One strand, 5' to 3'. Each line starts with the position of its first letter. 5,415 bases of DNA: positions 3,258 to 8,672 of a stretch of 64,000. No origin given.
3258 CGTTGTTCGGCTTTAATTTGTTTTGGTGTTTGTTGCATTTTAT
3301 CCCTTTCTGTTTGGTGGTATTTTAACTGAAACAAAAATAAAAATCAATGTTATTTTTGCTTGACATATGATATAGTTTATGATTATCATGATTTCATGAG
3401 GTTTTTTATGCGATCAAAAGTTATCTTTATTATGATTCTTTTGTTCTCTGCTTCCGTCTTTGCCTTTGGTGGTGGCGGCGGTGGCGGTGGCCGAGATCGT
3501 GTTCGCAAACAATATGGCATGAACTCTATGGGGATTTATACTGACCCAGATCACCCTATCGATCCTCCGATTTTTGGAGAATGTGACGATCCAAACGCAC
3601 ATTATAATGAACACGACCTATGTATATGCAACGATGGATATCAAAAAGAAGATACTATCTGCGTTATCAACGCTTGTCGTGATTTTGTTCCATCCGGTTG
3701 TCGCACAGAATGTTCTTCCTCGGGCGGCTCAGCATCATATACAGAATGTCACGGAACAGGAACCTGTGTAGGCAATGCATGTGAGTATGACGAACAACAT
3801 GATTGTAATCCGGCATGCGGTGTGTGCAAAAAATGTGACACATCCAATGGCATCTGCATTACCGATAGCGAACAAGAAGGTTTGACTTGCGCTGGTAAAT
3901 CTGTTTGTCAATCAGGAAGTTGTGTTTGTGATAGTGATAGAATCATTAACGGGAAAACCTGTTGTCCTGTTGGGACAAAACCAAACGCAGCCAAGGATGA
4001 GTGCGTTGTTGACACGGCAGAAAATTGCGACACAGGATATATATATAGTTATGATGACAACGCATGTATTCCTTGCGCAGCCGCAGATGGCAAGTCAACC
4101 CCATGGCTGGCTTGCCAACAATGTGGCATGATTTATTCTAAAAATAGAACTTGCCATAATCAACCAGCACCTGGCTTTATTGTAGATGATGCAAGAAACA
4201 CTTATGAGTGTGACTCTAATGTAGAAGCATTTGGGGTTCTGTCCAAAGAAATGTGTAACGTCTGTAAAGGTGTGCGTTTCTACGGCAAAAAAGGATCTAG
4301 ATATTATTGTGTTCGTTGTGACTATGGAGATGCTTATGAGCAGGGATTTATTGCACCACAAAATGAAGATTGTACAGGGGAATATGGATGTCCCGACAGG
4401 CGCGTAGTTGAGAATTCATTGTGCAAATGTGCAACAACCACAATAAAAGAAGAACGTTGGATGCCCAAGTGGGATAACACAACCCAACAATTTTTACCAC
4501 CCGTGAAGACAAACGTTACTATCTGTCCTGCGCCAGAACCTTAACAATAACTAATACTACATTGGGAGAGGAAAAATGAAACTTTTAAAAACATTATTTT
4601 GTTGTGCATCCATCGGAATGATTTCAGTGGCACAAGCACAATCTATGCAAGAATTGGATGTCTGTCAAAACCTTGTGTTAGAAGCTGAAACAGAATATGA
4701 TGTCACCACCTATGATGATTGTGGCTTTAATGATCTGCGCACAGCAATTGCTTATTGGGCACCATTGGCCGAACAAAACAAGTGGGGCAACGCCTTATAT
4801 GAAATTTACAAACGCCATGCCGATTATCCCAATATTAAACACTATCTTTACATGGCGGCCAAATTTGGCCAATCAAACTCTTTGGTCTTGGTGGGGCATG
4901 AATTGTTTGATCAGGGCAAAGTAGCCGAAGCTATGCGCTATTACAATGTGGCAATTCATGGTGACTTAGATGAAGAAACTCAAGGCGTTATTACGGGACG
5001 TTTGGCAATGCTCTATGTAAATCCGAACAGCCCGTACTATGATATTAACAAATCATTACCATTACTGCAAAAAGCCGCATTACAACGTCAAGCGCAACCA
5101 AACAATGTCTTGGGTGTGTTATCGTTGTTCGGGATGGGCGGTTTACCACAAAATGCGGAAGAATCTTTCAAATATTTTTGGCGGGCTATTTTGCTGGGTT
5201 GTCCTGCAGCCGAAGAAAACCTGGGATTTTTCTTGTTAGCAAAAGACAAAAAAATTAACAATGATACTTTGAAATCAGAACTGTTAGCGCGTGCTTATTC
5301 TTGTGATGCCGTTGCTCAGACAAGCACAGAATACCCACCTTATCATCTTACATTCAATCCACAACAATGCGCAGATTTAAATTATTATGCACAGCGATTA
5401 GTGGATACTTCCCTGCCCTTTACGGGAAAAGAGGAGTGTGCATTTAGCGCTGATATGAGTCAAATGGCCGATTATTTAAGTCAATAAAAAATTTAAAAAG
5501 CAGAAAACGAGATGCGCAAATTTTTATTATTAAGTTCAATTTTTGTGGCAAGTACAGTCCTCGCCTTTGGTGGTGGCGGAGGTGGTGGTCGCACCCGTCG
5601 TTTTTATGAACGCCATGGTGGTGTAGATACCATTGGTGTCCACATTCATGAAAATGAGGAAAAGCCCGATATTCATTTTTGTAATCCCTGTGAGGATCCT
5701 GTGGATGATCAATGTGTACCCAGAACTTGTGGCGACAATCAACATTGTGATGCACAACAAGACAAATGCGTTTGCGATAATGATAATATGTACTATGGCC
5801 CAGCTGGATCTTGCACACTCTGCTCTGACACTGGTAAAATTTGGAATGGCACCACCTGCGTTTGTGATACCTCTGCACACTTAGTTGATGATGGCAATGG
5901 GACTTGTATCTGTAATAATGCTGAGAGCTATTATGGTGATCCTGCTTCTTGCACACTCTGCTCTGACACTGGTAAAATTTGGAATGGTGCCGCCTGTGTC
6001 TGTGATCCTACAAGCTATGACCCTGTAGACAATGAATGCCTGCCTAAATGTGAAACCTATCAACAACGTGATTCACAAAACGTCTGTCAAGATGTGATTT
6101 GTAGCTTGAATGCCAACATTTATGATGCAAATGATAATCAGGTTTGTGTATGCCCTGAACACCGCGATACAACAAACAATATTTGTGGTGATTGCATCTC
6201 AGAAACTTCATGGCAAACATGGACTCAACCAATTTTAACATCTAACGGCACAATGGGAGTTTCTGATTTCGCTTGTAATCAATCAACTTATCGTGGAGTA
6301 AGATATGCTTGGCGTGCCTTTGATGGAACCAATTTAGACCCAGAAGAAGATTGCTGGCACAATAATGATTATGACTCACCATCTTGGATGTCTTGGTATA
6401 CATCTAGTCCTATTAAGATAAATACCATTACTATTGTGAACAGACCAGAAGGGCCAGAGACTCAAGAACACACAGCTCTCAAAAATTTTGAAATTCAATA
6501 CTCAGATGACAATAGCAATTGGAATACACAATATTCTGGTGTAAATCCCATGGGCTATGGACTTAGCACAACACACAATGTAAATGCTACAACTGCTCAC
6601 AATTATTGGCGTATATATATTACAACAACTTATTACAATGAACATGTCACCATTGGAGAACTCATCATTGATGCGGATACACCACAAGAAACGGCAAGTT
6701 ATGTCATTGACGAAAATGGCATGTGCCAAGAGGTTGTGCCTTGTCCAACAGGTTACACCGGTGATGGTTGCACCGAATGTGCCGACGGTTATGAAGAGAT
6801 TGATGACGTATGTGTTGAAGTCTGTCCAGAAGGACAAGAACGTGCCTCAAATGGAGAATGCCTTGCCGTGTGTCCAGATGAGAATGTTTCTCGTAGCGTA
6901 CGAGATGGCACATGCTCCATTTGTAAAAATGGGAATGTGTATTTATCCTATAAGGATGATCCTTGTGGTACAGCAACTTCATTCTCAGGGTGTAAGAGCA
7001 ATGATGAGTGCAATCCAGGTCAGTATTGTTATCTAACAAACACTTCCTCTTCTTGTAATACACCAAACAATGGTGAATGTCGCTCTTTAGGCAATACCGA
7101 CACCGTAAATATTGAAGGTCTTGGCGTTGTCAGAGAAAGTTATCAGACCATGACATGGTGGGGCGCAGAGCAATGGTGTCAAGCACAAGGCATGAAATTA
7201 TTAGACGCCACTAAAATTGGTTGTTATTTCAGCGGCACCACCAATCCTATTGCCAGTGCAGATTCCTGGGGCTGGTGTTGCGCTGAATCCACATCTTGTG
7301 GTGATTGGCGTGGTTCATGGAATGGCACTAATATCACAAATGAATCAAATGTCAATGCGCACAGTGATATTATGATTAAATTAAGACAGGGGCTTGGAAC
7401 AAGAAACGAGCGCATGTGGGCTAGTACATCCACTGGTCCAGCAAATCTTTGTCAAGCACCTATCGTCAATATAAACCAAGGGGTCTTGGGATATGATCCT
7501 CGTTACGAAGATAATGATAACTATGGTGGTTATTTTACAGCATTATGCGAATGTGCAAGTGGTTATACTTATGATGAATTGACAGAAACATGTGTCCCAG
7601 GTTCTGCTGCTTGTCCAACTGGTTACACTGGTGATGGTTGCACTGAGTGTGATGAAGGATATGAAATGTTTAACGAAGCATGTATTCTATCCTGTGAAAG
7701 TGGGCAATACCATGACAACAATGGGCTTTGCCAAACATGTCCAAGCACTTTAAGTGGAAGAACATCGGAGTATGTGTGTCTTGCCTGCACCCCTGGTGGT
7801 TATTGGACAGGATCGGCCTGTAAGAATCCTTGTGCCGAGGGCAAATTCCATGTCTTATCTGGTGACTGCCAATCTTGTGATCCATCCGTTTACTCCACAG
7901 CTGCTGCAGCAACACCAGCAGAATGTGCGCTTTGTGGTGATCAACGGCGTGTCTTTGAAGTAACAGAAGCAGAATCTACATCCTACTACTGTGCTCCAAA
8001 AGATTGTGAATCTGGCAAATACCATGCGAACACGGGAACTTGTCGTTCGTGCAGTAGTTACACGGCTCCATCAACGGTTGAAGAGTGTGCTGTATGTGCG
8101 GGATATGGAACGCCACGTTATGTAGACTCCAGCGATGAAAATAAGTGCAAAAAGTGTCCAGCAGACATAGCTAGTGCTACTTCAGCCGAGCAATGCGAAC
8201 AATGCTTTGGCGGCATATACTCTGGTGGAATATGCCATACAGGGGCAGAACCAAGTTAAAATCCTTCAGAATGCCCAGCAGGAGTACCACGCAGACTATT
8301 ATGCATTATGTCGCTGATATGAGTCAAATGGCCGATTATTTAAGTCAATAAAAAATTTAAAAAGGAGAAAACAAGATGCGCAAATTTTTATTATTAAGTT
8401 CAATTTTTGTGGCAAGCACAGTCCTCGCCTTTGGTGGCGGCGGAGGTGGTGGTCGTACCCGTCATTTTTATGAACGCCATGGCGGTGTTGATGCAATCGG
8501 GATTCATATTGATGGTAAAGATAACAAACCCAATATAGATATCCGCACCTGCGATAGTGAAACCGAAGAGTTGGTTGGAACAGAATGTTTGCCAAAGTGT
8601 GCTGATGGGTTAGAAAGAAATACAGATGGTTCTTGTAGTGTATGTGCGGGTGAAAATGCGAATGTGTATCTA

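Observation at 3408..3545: Conserved N-terminal module: signal peptide, then Phe + Gly7-8 + Arg-rich motif, shared by all three Cys-rich paralogs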

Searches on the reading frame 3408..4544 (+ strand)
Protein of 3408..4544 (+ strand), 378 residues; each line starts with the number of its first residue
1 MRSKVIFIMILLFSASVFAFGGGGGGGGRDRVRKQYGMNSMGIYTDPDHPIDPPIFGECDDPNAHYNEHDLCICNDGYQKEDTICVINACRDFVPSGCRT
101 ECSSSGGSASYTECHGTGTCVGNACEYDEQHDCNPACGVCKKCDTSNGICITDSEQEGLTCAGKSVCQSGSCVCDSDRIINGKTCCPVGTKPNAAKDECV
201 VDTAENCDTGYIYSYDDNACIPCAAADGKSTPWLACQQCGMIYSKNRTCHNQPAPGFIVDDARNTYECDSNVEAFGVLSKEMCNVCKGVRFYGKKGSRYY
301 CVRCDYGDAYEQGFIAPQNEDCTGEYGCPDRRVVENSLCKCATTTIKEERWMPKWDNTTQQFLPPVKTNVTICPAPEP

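Call 3: search_protein_families(library=pfam, proteins=[window:3408-4544:+], max_evalue=0.1)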
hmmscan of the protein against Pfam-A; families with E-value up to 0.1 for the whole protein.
window:3408-4544:+ (378 aa): 1 family
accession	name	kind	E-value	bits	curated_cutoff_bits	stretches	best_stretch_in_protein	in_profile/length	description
PF06677.18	Auto_anti-p27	-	0.051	14.1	24.1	1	278-305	13-40/40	Sjogren's syndrome/scleroderma autoantigen 1 (Autoantigen p27)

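Call 4: search_protein_families(library=ncbifam, proteins=[window:3408-4544:+], max_evalue=0.1)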
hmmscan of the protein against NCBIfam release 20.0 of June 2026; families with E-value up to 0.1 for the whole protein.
window:3408-4544:+ (378 aa): 0 families

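Call 9: find_encoding_contigs(protein=window:3408-4544:+, flank=3000, max_places=6)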
Protein window:3408-4544:+ (378 aa): no gene with exactly this product is on record in the collection.
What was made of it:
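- Tried and rejected: Exact look-up of paralog 1 in the contig index found nothing (call 9).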

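Call 15: find_homologous_proteins(query=window:3408-4544:+, max_evalue=0.001)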
Query window:3408-4544:+ (378 aa): 1 proteins with E <= 0.001 among 352 candidates.
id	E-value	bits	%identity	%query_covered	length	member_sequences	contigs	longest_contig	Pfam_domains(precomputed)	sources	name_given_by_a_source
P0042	9.1e-28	116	37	50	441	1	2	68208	-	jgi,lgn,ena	-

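Call 17: find_encoding_contigs(protein=P0042, flank=10000, max_places=3)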
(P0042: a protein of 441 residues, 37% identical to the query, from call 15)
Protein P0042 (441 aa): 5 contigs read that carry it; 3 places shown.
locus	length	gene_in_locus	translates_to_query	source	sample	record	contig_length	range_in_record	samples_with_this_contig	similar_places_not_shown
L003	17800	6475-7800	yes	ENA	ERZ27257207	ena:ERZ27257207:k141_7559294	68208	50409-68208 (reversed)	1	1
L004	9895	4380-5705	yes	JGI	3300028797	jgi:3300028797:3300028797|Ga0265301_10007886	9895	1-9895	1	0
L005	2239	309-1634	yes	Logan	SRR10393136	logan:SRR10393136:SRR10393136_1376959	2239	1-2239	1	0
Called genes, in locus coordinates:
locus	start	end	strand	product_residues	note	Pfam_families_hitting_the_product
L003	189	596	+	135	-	PF04386:SspB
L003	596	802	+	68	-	PF13467:RHH_4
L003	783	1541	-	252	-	PF02673:BacA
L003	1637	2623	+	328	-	PF05762:VWA_CoxE (faint), PF00092:VWA, PF06707:DUF1194 (faint), PF13519:VWA_2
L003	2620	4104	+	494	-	PF13519:VWA_2, PF00515:TPR_1 (weak), PF07719:TPR_2 (weak), PF13414:TPR_11 (weak)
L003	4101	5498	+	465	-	PF13584:BatD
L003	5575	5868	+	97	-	PF00830:Ribosomal_L28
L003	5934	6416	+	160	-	PF00383:dCMP_cyt_deam_1, PF14437:MafB19-deam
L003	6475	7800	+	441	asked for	-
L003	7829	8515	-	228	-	PF13353:Fer4_12, PF04055:Radical_SAM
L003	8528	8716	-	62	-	PF13597:NRDD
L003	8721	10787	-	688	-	PF03477:ATP-cone, PF13597:NRDD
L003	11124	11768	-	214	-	-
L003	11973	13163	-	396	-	PF00753:Lactamase_B, PF19583:ODP, PF12706:Lactamase_B_2 (weak), PF00258:Flavodoxin_1, PF12724:Flavodoxin_5 (faint)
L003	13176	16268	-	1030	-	PF13116:YhdP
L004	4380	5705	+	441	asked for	-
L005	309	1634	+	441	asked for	-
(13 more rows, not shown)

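Call 27: search_protein_families(library=pfam, proteins=[P0042], max_evalue=0.1)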
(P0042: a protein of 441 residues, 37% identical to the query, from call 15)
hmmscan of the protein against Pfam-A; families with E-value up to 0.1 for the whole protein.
P0042 (441 aa): 1 family
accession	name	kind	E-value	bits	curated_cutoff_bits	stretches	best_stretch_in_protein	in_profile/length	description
PF23308.1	TSP1_TSH7A-B_C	-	0.00048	20.4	27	1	60-95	2-37/40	THS7A/B C-terminal TSP1 domain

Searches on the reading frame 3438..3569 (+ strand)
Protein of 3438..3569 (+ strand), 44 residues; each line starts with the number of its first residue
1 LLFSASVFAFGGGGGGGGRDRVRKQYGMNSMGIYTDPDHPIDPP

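Call 59: search_protein_families(library=pfam, proteins=[window:3438-3569:+], max_evalue=10)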
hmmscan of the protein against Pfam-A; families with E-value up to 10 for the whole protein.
seq(44 aa): 0 families

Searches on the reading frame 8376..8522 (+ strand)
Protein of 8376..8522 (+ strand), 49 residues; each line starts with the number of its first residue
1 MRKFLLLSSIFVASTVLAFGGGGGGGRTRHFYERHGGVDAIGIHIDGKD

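Call 30: search_protein_representatives(alignment_id=A2)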
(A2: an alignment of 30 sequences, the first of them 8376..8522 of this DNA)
Query: 30 sequences, 47 profile positions. Proteins with E-value up to 0.001 (for the whole library): 235; up to 1e-10: 118; up to 1e-30: 0. The best 150 are listed.
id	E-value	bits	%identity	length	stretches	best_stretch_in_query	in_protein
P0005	7.5e-18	80.2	-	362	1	1-47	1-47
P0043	1.0e-17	79.7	-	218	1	1-47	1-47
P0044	7.2e-17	77.0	-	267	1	1-47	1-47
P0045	1.3e-16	76.1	-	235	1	1-47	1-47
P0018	1.5e-16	76.0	-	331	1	1-47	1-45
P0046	1.6e-16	75.9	-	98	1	1-47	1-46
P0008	2.0e-16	75.6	-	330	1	1-47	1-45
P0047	2.6e-16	75.2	-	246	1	1-47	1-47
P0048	2.7e-16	75.2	-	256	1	1-47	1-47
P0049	3.2e-16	74.9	-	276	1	1-47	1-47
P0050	5.0e-16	74.3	-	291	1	1-47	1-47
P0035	5.9e-16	74.1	-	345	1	1-47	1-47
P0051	6.5e-16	74.0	-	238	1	1-47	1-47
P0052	6.7e-16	73.9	-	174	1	1-47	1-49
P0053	6.9e-16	73.9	-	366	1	1-47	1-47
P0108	7.4e-13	64.2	-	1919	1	1-47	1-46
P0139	1.2e-10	57.1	-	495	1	2-47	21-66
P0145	2.1e-10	56.3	-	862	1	2-46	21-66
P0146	2.2e-10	56.3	-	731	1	1-46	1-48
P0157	9.9e-10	54.2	-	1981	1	1-47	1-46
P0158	1.0e-09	54.1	-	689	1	1-47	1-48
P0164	1.4e-09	53.7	-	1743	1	2-47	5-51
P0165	1.6e-09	53.5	-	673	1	2-47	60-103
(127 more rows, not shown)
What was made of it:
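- Checked: This is far beyond chance: a 47-position profile of the module scores paralog 3 at 72.6 bits (E = 1.7e-15) and paralog 2 at 68 bits (E = 4.8e-14) against 1.84 billion proteins, and finds 235 clusters at E <= 1e-3 (call 30).
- The module is always at residues ~1-47 of 235 clusters of 71-1981 aa (call 30).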

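Call 36: search_protein_families(library=pfam, alignment_id=A4, max_evalue=0.001)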
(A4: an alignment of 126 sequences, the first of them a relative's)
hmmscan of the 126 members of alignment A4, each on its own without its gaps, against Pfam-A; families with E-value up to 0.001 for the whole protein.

A. member 1, P0043 (218 aa): 0 families

B. families by the number of members that match (of 126 scanned): 6 families
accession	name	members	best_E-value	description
PF23106.1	EGF_Teneurin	2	9.4e-05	Teneurin-like EGF domain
PF01618.21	MotA_ExbB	1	1.9e-11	MotA/TolQ/ExbB proton channel family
PF22633.2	F5_F8_type_C_2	1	1.8e-09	NedA-like, galactose-binding domain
PF00754.31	F5_F8_type_C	1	6.6e-08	F5/8 type C domain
PF01683.23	EB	1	0.00049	EB module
PF21164.2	Dumpy_DPY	1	0.00083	Dumpy, DPY module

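Call 43: search_protein_families(library=pfam, proteins=[P0139, P0108, P0157, P0164, P0145, P0146, P0165, P0158], max_evalue=0.01)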
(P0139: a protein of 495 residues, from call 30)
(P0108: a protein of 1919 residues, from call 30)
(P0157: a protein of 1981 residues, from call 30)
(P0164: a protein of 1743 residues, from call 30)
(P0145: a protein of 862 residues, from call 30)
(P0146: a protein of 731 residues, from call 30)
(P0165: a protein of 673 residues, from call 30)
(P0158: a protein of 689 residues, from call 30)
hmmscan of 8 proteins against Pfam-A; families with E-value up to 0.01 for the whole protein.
P0139 (495 aa): 0 families

P0108 (1919 aa): 0 families

P0157 (1981 aa): 0 families

P0164 (1743 aa): 0 families

P0145 (862 aa): 0 families

P0146 (731 aa): 1 family
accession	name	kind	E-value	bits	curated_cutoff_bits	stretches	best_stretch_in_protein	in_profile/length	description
PF21164.2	Dumpy_DPY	-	0.00083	19.7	27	0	578-592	2-16/24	Dumpy, DPY module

P0165 (673 aa): 0 families

P0158 (689 aa): 0 families

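Call 44: search_solved_structures(query=A2, max_evalue=10, show_alignments=3)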
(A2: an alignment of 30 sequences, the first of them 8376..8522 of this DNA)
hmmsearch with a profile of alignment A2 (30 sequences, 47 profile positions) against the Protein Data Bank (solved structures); distinct sequences matched with E-value up to 10: 3.
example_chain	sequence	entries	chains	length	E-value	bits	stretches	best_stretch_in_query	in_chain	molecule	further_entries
1jtd_B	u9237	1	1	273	0.027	17.5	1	13-44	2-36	beta-lactamase inhibitor protein II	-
9t9p_A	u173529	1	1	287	0.084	15.9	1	13-44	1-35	Beta-lactamase inhibitory protein II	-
6im0_A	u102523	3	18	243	1.1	12.3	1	1-28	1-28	Carbonic anhydrase (Carbonate dehydratase)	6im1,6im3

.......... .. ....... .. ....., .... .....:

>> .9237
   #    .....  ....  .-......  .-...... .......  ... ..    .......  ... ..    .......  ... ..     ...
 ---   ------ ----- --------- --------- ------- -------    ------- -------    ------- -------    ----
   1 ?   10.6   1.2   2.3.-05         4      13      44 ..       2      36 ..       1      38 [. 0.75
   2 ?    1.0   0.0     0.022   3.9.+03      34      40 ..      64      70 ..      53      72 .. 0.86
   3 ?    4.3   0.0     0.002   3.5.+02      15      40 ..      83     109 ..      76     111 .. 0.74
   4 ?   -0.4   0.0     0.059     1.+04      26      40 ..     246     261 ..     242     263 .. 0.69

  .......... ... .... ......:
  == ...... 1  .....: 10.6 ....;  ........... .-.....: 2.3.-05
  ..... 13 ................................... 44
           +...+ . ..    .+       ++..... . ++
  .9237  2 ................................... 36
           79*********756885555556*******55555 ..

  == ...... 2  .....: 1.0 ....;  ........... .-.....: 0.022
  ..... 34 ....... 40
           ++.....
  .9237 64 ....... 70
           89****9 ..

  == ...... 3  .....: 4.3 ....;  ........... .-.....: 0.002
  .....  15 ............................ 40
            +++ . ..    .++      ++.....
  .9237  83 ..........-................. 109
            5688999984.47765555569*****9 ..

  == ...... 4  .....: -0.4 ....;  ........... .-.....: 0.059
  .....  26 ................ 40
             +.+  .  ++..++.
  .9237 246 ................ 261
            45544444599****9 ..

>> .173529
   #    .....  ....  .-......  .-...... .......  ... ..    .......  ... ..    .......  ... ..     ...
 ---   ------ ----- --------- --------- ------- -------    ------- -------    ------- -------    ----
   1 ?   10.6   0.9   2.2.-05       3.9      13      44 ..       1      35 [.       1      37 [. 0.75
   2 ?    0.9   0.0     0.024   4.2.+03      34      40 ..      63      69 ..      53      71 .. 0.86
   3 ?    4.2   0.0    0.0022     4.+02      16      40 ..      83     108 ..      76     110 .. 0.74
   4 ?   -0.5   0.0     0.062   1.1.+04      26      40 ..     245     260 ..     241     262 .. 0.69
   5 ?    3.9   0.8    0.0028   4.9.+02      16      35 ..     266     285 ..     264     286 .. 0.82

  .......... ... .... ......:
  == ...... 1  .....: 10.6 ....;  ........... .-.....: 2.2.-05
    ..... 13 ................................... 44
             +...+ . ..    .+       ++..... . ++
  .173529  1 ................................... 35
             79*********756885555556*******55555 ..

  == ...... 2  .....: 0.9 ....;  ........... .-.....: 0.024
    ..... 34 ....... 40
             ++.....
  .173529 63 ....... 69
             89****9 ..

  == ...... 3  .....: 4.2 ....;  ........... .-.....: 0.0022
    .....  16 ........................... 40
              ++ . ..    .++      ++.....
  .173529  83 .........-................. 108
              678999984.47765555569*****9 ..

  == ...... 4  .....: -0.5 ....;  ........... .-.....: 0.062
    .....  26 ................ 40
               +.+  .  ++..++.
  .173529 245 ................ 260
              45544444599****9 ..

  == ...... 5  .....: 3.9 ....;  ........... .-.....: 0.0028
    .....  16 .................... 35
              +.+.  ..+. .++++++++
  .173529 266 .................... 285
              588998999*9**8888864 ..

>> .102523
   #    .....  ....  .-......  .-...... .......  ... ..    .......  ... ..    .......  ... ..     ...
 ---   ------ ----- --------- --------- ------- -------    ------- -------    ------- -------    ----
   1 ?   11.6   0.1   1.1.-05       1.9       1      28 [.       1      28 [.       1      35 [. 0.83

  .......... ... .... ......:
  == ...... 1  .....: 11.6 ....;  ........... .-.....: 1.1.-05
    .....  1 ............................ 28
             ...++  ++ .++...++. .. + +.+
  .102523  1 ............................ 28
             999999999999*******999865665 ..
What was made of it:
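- On RCC1 / BLIP-II beta-propeller repeat: Only a weak profile hit to BLIP-II (E = 0.027; best single stretch E about 4) (call 44).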
